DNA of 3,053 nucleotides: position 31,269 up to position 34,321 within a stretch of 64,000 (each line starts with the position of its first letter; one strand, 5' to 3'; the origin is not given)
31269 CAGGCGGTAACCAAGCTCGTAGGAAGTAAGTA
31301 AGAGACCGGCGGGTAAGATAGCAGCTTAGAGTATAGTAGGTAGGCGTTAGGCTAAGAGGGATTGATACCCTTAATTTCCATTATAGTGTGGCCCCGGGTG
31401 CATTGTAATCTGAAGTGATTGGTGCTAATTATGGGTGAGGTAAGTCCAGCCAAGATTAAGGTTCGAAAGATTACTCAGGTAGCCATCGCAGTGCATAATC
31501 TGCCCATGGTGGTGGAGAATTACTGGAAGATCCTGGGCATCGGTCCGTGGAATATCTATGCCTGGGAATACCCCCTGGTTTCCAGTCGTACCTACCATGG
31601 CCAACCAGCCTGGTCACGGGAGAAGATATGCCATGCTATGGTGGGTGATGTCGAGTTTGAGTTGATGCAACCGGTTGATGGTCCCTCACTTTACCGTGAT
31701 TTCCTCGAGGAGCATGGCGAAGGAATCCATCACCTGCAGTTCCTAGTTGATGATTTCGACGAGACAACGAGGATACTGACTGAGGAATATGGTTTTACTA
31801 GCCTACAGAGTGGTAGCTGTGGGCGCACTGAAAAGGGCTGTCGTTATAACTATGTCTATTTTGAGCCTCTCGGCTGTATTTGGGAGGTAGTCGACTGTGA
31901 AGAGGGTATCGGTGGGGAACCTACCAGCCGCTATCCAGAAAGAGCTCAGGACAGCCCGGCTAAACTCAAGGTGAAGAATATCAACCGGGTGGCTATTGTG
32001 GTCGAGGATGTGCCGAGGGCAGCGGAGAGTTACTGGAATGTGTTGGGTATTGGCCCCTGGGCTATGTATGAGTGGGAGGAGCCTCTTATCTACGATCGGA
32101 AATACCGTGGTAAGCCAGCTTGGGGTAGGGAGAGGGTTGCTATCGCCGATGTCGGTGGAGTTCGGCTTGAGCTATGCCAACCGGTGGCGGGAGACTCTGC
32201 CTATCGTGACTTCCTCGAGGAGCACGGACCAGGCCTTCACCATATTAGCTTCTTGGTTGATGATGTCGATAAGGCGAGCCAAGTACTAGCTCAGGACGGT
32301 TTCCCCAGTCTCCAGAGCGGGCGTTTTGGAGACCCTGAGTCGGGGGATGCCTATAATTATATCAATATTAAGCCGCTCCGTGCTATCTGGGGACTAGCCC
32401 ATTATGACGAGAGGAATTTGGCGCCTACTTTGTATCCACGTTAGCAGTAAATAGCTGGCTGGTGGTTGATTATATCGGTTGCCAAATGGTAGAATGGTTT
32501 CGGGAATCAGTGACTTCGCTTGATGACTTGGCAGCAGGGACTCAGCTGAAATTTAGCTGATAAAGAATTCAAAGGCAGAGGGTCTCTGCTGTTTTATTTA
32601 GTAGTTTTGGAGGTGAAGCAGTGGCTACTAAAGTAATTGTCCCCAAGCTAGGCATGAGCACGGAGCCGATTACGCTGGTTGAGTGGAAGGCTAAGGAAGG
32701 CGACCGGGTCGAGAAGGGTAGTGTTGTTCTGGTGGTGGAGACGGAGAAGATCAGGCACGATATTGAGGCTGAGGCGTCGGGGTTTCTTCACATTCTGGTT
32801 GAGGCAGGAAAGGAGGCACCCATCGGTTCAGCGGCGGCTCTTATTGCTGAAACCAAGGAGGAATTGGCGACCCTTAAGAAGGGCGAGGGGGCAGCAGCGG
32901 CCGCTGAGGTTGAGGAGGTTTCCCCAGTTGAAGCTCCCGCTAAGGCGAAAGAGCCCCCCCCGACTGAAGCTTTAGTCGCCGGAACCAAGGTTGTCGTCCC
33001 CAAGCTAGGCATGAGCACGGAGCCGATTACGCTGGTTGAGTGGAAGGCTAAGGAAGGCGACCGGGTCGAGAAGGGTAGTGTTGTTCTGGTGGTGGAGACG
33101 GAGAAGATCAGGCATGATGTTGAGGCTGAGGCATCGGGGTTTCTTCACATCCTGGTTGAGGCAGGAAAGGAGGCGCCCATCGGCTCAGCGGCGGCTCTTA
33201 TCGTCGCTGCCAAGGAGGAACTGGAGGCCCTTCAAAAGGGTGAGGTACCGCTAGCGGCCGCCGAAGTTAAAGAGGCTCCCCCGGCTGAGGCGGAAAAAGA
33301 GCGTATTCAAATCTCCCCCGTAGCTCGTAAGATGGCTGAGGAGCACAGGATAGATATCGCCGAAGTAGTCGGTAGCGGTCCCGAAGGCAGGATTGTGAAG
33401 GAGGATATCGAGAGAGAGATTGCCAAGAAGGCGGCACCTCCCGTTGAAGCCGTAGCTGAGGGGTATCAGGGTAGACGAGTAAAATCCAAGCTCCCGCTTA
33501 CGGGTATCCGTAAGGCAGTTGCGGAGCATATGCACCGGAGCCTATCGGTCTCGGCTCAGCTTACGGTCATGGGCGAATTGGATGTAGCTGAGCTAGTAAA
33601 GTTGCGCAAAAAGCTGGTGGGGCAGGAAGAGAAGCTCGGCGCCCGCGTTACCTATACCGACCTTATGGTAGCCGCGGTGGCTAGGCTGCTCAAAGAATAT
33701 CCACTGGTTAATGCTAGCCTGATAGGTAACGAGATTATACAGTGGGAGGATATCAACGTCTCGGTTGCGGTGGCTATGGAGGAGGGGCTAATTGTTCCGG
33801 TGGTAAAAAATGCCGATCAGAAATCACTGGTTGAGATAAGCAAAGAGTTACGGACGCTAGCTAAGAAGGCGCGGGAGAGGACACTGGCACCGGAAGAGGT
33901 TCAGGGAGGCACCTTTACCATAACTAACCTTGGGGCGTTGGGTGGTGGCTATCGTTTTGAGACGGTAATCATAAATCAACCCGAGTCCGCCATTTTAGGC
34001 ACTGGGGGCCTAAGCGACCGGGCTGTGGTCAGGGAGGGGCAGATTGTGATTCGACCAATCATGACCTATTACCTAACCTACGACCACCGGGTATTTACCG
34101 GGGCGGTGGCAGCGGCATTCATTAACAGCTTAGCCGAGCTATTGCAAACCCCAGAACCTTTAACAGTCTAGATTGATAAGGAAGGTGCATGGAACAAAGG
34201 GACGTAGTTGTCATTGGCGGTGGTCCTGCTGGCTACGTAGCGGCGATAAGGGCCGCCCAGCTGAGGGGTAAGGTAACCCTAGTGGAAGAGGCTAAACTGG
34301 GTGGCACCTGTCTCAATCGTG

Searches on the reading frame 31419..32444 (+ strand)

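Call 63: search_protein_families(library=pfam, proteins=[window:31419-32444:+], max_evalue=0.00001)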
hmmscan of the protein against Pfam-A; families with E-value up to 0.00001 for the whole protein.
window:31419-32444:+ (341 aa): 2 families
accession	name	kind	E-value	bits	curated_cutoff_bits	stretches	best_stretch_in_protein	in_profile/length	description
PF13669.12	Glyoxalase_4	-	1.1e-33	116.2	27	2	191-302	3-99/109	Glyoxalase/Bleomycin resistance protein/Dioxygenase superfamily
PF00903.31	Glyoxalase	-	5.9e-11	43.3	20.6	1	188-296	2-94/121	Glyoxalase/Bleomycin resistance protein/Dioxygenase superfamily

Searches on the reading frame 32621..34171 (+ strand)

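Call 63: search_protein_families(library=pfam, proteins=[window:32621-34171:+], max_evalue=0.00001)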
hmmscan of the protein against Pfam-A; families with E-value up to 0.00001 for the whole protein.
window:32621-34171:+ (516 aa): 4 families
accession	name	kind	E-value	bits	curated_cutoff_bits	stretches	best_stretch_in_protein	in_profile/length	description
PF00198.28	2-oxoacid_dh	-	5.3e-75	252.3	23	1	289-514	5-230/232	2-oxoacid dehydrogenases acyltransferase (catalytic domain)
PF00364.28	Biotin_lipoyl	-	1.3e-21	76.6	22.1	2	4-70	2-68/73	Biotin-requiring enzyme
PF02817.22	E3_binding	-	2.4e-15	56.9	23.7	1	230-264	2-36/36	e3 binding domain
PF02749.22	QRPTase_N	-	2.6e-06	28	27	0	102-159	13-61/82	Quinolinate phosphoribosyl transferase, N-terminal domain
